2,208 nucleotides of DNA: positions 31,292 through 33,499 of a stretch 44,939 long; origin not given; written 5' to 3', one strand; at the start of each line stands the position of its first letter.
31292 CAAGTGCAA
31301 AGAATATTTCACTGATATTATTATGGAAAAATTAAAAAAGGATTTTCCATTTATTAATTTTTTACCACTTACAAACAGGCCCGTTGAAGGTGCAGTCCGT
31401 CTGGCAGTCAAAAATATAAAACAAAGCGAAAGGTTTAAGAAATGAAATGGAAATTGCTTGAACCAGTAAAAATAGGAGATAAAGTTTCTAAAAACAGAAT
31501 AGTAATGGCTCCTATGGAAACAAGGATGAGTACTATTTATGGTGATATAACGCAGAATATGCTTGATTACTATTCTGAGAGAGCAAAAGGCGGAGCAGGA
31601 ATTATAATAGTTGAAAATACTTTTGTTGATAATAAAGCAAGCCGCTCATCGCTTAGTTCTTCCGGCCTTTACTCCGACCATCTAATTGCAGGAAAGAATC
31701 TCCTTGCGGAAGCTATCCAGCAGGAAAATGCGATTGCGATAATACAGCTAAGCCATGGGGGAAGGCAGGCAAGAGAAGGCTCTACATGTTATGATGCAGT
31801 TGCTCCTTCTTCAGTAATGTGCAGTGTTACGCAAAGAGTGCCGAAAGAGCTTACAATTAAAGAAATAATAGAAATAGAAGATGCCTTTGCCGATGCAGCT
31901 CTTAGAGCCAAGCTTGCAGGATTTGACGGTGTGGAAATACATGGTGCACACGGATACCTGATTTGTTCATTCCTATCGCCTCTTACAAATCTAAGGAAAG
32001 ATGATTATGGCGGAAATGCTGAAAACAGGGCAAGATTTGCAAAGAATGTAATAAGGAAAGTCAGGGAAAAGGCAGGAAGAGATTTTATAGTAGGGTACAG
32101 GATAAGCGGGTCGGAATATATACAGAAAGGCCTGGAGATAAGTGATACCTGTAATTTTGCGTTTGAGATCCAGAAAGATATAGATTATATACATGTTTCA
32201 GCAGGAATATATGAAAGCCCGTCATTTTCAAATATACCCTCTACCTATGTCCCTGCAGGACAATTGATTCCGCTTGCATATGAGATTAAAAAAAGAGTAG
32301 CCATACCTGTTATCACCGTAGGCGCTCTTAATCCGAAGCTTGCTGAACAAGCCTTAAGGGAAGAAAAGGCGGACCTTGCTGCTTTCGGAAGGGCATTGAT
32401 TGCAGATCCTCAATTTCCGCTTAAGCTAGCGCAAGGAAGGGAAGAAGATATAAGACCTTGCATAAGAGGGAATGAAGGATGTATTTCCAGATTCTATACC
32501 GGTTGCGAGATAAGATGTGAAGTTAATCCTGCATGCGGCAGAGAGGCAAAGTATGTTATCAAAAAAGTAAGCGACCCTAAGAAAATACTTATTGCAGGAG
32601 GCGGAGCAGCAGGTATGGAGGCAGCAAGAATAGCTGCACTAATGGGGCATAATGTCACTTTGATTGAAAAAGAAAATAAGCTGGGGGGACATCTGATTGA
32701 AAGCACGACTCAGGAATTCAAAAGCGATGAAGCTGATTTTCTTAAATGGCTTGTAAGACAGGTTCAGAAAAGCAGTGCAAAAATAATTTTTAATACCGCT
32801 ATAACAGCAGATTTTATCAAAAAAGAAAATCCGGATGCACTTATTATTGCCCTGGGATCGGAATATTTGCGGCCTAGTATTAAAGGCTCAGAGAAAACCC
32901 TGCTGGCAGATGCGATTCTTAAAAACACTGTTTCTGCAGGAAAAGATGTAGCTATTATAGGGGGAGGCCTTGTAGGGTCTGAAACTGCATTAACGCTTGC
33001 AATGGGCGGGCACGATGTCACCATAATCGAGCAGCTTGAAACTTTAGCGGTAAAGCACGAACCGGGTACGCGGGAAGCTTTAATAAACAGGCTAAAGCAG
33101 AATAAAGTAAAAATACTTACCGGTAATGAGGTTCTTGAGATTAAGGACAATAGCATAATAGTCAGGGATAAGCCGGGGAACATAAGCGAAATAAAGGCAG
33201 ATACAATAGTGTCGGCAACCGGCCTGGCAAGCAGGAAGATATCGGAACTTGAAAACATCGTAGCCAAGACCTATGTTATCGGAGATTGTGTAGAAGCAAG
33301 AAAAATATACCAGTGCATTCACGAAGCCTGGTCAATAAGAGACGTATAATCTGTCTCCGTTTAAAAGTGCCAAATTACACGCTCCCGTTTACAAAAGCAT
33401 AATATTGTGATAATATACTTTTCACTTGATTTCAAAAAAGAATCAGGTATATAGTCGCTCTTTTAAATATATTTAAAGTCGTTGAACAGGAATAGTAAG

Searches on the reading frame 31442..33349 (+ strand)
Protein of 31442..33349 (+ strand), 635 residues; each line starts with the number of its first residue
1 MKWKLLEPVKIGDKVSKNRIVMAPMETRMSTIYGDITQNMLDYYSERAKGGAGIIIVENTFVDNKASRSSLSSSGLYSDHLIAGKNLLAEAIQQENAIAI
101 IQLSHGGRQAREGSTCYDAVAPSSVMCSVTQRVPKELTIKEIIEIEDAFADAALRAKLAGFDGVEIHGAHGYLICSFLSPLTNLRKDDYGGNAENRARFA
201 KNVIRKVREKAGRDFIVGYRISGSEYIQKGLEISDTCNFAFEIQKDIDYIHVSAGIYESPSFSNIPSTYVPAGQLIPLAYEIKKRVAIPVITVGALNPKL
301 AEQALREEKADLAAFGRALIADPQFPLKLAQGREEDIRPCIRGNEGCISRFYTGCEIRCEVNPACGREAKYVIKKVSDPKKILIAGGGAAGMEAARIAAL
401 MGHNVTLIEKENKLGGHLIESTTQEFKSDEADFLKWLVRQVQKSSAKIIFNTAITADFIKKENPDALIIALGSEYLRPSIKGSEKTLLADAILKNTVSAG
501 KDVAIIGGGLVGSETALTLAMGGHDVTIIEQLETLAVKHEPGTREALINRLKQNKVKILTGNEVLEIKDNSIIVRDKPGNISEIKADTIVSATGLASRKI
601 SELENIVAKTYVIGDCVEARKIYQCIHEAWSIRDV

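Call 24: search_protein_families(library=pfam, proteins=[window:31442-33349:+], max_evalue=0.00001)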
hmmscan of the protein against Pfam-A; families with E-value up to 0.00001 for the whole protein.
window:31442-33349:+ (635 aa): 13 families
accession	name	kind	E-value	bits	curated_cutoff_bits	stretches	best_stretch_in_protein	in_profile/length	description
PF00724.26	Oxidored_FMN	-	6.4e-77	259.6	27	1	4-335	1-341/342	NADH:flavin oxidoreductase / NADH oxidase family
PF07992.20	Pyr_redox_2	-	6.5e-28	98.4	26.1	1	381-598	2-240/291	Pyridine nucleotide-disulphide oxidoreductase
PF00070.33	Pyr_redox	-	7.7e-17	62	22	1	503-571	2-70/82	Pyridine nucleotide-disulphide oxidoreductase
PF01266.30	DAO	-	5.4e-16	59.5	27.9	0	502-531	1-30/353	FAD dependent oxidoreductase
PF12831.13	FAD_oxidored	-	1.6e-11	44.6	27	1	382-423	2-43/416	FAD dependent oxidoreductase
PF13738.12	Pyr_redox_3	-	7.8e-11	42.2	30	1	465-597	126-269/305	Pyridine nucleotide-disulphide oxidoreductase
PF13450.12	NAD_binding_8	-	1.8e-10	41.4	21.9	0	384-421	1-38/68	NAD(P)-binding Rossmann-like domain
PF01262.27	AlaDh_PNT_C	-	2.2e-09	37.5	23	0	376-418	23-67/214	Alanine dehydrogenase/PNT, C-terminal domain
PF03486.20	HI0933_like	-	1.1e-08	35.3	50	0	381-418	2-39/244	HI0933-like protein Rossmann domain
PF00890.30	FAD_binding_2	-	3.8e-08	33.4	20.4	0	382-418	2-38/414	FAD binding domain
PF01134.28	GIDA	-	1.4e-07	31.4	22.1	0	382-413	2-34/391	Glucose inhibited division protein A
PF01494.25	FAD_binding_3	-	1.1e-06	28.6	22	0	502-537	3-38/349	FAD binding domain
PF02737.24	3HCDH_N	-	1.9e-06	28.4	22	0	503-558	2-57/180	3-hydroxyacyl-CoA dehydrogenase, NAD binding domain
